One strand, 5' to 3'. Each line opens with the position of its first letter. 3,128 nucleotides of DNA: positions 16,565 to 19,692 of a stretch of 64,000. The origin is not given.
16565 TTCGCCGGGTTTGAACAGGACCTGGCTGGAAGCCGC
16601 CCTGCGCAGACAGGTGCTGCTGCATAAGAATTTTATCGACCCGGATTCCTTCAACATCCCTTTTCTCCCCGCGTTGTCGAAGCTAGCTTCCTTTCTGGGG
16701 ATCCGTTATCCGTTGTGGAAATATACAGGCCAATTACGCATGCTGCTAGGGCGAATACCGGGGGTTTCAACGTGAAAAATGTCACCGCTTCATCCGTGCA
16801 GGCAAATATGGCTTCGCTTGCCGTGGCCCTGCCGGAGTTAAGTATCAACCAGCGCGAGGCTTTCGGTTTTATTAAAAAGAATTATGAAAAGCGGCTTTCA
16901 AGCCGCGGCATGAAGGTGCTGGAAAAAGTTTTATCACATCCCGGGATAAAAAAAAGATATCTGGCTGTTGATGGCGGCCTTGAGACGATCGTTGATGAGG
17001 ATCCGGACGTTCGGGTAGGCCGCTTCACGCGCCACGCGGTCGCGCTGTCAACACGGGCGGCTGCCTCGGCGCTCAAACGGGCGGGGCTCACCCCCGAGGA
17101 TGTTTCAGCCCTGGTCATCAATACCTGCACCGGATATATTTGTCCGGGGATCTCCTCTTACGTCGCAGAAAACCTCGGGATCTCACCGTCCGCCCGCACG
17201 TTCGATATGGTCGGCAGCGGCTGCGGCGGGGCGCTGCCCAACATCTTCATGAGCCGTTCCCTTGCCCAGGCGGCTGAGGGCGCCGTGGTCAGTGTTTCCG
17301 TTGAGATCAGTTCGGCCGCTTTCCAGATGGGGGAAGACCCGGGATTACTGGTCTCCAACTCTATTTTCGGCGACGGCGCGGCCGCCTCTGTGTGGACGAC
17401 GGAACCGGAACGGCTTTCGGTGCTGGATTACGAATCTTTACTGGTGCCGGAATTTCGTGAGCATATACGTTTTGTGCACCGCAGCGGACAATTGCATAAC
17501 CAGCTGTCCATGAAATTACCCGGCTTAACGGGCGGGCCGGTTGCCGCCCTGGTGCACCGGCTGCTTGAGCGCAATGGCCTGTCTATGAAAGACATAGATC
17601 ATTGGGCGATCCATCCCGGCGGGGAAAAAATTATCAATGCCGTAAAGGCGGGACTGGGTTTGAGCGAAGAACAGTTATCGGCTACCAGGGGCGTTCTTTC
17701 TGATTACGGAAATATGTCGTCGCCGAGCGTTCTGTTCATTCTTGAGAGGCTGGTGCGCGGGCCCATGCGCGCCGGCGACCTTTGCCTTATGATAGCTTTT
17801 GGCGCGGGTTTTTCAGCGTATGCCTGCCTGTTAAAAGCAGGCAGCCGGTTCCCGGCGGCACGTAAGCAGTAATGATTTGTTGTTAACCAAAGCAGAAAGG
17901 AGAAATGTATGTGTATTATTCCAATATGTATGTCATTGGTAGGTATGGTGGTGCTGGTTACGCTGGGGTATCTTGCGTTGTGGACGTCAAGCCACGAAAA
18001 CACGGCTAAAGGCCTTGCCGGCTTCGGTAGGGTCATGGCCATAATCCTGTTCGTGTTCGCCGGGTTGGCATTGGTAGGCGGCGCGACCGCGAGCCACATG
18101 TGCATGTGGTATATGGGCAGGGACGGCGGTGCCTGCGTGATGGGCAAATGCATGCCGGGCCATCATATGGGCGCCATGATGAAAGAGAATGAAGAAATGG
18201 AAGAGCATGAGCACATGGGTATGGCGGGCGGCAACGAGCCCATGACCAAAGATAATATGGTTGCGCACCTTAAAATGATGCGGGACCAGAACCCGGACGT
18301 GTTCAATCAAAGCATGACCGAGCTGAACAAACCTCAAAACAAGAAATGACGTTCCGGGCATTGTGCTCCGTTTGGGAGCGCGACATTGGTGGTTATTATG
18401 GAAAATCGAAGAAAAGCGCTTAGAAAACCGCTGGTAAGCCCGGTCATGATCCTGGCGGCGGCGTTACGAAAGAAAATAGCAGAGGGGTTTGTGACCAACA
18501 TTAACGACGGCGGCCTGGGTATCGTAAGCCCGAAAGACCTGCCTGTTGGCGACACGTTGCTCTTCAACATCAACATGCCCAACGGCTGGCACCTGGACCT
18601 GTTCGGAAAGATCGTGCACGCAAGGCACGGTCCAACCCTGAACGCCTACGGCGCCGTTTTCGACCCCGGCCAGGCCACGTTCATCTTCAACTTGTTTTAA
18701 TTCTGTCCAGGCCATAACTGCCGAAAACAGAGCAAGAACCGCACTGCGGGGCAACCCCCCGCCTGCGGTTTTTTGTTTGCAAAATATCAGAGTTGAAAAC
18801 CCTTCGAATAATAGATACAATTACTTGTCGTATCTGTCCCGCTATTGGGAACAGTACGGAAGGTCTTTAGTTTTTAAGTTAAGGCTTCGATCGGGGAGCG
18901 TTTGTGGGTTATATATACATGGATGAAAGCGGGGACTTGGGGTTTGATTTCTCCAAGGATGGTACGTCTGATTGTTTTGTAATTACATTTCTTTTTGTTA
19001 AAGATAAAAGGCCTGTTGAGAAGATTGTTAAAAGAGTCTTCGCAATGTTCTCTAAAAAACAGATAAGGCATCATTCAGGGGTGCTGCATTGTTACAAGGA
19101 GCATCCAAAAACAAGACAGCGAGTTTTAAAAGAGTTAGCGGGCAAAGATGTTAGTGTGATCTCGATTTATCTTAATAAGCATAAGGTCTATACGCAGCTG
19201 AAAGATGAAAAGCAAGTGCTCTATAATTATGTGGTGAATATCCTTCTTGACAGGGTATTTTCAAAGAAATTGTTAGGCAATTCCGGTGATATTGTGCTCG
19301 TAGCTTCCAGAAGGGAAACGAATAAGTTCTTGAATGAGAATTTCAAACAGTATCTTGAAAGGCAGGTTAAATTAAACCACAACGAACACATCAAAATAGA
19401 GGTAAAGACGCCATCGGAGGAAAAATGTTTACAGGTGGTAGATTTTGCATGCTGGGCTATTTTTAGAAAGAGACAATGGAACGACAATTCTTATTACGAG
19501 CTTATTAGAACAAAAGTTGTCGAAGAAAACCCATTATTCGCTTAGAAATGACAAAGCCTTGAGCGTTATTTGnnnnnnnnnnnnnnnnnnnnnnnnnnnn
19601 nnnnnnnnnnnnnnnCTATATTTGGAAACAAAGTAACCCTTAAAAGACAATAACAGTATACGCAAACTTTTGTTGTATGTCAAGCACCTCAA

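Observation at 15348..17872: Cobalamin-type radical SAM enzyme translationally coupled to a type III polyketide synthase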

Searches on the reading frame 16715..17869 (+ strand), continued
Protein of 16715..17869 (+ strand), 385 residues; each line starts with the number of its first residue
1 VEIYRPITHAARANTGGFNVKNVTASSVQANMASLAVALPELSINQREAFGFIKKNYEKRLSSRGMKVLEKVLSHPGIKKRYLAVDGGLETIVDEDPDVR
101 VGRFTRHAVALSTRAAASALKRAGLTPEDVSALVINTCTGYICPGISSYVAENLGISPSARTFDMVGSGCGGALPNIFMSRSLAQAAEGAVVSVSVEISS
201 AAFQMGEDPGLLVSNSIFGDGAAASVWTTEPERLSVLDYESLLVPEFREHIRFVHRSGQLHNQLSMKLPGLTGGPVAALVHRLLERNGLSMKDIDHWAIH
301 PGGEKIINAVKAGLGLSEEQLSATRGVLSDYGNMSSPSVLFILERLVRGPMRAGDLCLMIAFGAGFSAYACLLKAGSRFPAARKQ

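Call 40: search_protein_families(library=ncbifam, proteins=[L088:2317-3525:+, L088:3568-4296:+, L088:7206-8618:-], max_evalue=0.00001)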
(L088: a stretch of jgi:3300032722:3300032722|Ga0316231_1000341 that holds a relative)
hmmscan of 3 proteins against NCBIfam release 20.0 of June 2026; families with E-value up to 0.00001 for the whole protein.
L088:2317-3525:+ (403 aa): 55 families (the best 25 are shown)
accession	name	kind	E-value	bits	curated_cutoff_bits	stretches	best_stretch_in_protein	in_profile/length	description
NF006092.0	PRK08244.1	equivalog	4.3e-50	170.8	644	1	8-349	4-345/494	monooxygenase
NF033145.1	rif_monoox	equivalog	1.9e-43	149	800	1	8-363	2-354/472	rifampin monooxygenase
NF006002.0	PRK08132.1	subfamily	1.9e-43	148.7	416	2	5-208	24-227/552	FAD-dependent oxidoreductase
NF004832.0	PRK06184.1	subfamily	3.7e-42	144.8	476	1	1-344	1-350/506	hypothetical protein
NF004831.0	PRK06183.1-5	equivalog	4.7e-39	134.3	546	1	6-343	8-347/568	bifunctional 3-(3-hydroxy-phenyl)propionate/3-hydroxycinnamic acid hydroxylase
NF004829.0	PRK06183.1-3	subfamily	1.2e-37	129.8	390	1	4-342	6-353/520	bifunctional 3-(3-hydroxy-phenyl)propionate/3-hydroxycinnamic acid hydroxylase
NF005303.0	PRK06834.1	subfamily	1.3e-36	126.3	625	1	8-373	5-361/488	hypothetical protein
NF004780.0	PRK06126.1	subfamily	1.9e-36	125.5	445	3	267-343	295-370/552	hypothetical protein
TIGR01988.1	Ubi-OHases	subfamily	6.3e-30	104.3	224.65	1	8-375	1-380/387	ubiquinone biosynthesis hydroxylase, UbiH/UbiF/VisC/COQ6 family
NF004834.1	PRK06185.1-3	subfamily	1.4e-29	103.2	500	1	7-179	8-181/420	FAD-dependent oxidoreductase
NF004833.1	PRK06185.1-1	subfamily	1.8e-28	99.4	488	2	9-176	5-174/403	FAD-dependent oxidoreductase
NF004828.0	PRK06183.1-2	equivalog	2.3e-26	92.2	853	1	4-339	10-344/568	bifunctional 3-(3-hydroxy-phenyl)propionate/3-hydroxycinnamic acid hydroxylase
NF000343.1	rif_mono_Iri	exception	1e-24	87.4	950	1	7-354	2-350/479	rifampin monooxygenase Iri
NF004827.0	PRK06183.1-1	equivalog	9.3e-24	83.7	966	1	7-339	16-350/554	bifunctional 3-(3-hydroxy-phenyl)propionate/3-hydroxycinnamic acid hydroxylase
NF005691.0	PRK07494.1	equivalog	1.4e-23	83.1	459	1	3-361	5-365/404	UbiH/UbiF family hydroxylase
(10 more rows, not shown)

L088:3568-4296:+ (243 aa): 3 families
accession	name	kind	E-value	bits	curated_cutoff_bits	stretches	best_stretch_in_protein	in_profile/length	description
NF004851.0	PRK06202.1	equivalog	1.9e-54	184.6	243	1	7-241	4-231/237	hypothetical protein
NF001244.0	PRK00216.1-5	equivalog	2.1e-06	27.2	216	1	40-129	24-112/236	bifunctional demethylmenaquinone methyltransferase/2-methoxy-6-polyprenyl-1,4-benzoquinol methylase UbiE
NF001242.0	PRK00216.1-3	equivalog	9.1e-06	25.2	351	0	33-127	37-132/258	bifunctional demethylmenaquinone methyltransferase/2-methoxy-6-polyprenyl-1,4-benzoquinol methylase UbiE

L088:7206-8618:- (470 aa): 24 families
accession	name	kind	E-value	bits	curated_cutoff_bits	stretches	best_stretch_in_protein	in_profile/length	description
TIGR02026.1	BchE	equivalog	1.5e-41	142.8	481.35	1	51-449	53-456/497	magnesium-protoporphyrin IX monomethyl ester anaerobic oxidative cyclase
TIGR04367.1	HpnR_B12_rSAM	equivalog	2.1e-36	125.5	650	1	21-377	21-369/490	hopanoid C-3 methylase HpnR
NF050148.1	rSAM_ApyD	equivalog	2.9e-36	125.1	750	1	14-418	17-421/645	RiPP biosynthesis radical SAM protein ApyD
TIGR04479.1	bcpD_PhpK_rSAM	subfamily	2.2e-31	108.8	600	1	15-353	65-403/504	PhpK family radical SAM P-methyltransferase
TIGR03975.1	rSAM_ocin_1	subfamily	1.9e-28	99.3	281.85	1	36-355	100-426/606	RiPP maturation radical SAM C-methyltransferase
TIGR04014.1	B12_SAM_MJ_0865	equivalog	1.4e-25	90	360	1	115-381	90-358/434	methyl-coenzyme M reductase glutamine C-methyltransferase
TIGR03471.1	HpnJ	equivalog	3.3e-23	82.3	577.6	1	59-428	68-436/472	hopanoid biosynthesis associated radical SAM protein HpnJ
TIGR04072.2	rSAM_ladder_B12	equivalog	1e-22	80.4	360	1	23-421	19-412/443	lipid biosynthesis B12-binding/radical SAM protein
TIGR04013.1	B12_SAM_MJ_1487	hypoth_equivalog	3.5e-22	78.8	251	1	59-237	41-200/382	TIGR04013 family B12-binding domain/radical SAM domain-containing protein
NF040546.1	rSAM_CUAEP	equivalog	1.2e-20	73.7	500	1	77-355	64-337/468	CUAEP/CCAEP-tail radical SAM (seleno)protein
NF038361.1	rSAM_Sden_1168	equivalog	1.1e-18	67.2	575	1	79-387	159-479/560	Sden_1168 family B12-binding radical SAM P-methyltransferase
NF033712.0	B12_rSAM_KedN5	subfamily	1.3e-18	66.6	700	1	50-248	51-255/624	KedN5 family methylcobalamin-dependent radical SAM C-methyltransferase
TIGR04385.1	B12_rSAM_cofa1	equivalog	5.3e-18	65.4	450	1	18-351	16-356/438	B12 lower ligand biosynthesis radical SAM protein BzaD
NF040542.1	rSAM_RCCLKC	equivalog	6.1e-16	58.6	450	1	71-351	58-342/423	arsinothricin biosynthesis radical SAM protein ArsL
NF033070.1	rSAM_AprD4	equivalog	5e-13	48.7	500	1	143-417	148-424/456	AprD4 family radical SAM diol-dehydratase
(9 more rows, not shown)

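Call 70: search_solved_structures(query=A2, max_evalue=1e-20, show_alignments=0)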
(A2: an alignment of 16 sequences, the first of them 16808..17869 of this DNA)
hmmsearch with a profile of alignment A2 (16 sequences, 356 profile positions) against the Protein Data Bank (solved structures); distinct sequences matched with E-value up to 1e-20: 104 (the best 60 are shown).
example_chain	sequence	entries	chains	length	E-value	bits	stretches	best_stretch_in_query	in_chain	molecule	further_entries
4b0n_A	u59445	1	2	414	1.3e-48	168.9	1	11-354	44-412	POLYKETIDE SYNTHASE III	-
1ted_A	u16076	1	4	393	1.3e-46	162.4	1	10-353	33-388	pks18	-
1ee0_A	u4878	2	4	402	7.8e-46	159.8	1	7-354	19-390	2-PYRONE SYNTHASE | PYRONE SYNTHASE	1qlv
1z1e_A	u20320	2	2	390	1.9e-45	158.6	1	6-355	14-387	stilbene synthase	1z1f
1i8b_A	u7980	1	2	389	4.3e-45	157.4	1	5-355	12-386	CHALCONE SYNTHASE 2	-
1tee_A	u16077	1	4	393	4.6e-45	157.3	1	10-353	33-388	pks18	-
7bur_A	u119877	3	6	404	1.1e-44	156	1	5-355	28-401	Chalcone synthase 1 | Chalcone synthase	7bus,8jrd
4jao_D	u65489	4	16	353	2.3e-44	155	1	12-354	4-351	Alpha-pyrone synthesis polyketide synthase-like Pks11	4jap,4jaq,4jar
1i89_A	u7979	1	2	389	4.1e-44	154.2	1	5-355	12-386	CHALCONE SYNTHASE 2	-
1i88_A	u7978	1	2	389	4.9e-44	153.9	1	5-355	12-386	CHALCONE SYNTHASE 2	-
1i86_A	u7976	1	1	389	8.7e-44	153.1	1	5-355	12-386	CHALCONE SYNTHASE 2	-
1bi5_A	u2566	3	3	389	1.6e-43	152.2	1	5-355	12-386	CHALCONE SYNTHASE | PROTEIN (CHALCONE SYNTHASE)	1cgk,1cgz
1bq6_A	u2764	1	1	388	1.7e-43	152.2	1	5-355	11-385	CHALCONE SYNTHASE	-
4jat_A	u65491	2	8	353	7.8e-43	150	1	12-354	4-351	Alpha-pyrone synthesis polyketide synthase-like Pks11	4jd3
6op5_A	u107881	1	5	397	1e-42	149.6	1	6-354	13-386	Styrylpyrone synthase 1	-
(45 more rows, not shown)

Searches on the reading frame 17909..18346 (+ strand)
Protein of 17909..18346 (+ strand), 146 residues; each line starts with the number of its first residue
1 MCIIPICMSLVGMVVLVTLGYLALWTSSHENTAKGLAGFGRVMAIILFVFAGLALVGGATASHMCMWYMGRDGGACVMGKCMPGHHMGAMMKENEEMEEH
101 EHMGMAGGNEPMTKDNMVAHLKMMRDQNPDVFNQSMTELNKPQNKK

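Call 3: search_protein_families(library=pfam, proteins=[window:17909-18346:+], max_evalue=0.01)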
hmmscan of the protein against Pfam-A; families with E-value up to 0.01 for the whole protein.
window:17909-18346:+ (146 aa): 0 families

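Call 4: search_protein_families(library=ncbifam, proteins=[window:17909-18346:+], max_evalue=0.01)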
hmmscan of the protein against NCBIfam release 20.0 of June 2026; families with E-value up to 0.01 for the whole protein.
window:17909-18346:+ (146 aa): 1 family
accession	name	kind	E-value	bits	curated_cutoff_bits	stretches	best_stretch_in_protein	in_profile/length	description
NF038391.1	streptophobe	domain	0.0036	16.2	60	1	3-62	74-133/408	streptophobe family protein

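Call 60: search_protein_families(library=pfam, proteins=[window:17909-18346:+], max_evalue=1)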
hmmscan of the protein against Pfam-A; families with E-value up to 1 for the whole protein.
window:17909-18346:+ (146 aa): 3 families
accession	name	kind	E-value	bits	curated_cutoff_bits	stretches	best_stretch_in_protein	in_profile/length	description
PF04956.18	TrbC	-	0.031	14.9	27.9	1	11-67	19-80/98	TrbC/VIRB2 pilin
PF09933.14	DUF2165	-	0.19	12.2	24.9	1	13-69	74-131/157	Predicted small integral membrane protein (DUF2165)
PF04893.22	Yip1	-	0.52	10.6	28.6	1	10-73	29-91/173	Yip1 domain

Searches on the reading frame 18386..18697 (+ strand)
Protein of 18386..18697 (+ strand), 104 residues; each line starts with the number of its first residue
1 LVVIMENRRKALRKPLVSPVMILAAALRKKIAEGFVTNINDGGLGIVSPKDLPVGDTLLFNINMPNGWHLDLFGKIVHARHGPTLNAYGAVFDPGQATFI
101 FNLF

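Call 3: search_protein_families(library=pfam, proteins=[window:18386-18697:+], max_evalue=0.01)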
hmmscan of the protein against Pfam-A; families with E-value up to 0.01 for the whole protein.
window:18386-18697:+ (104 aa): 1 family
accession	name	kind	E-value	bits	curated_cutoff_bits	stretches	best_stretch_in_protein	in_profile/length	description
PF07238.19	PilZ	-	8.1e-07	29.8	22.5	1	7-95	1-88/102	PilZ domain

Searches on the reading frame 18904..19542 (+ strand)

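Call 3: search_protein_families(library=pfam, proteins=[window:18904-19542:+], max_evalue=0.01)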
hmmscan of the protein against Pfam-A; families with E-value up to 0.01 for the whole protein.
window:18904-19542:+ (213 aa): 1 family
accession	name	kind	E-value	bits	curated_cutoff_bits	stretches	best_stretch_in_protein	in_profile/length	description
PF12686.12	DUF3800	-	2.1e-14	54.9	21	1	3-189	1-149/149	Protein of unknown function (DUF3800)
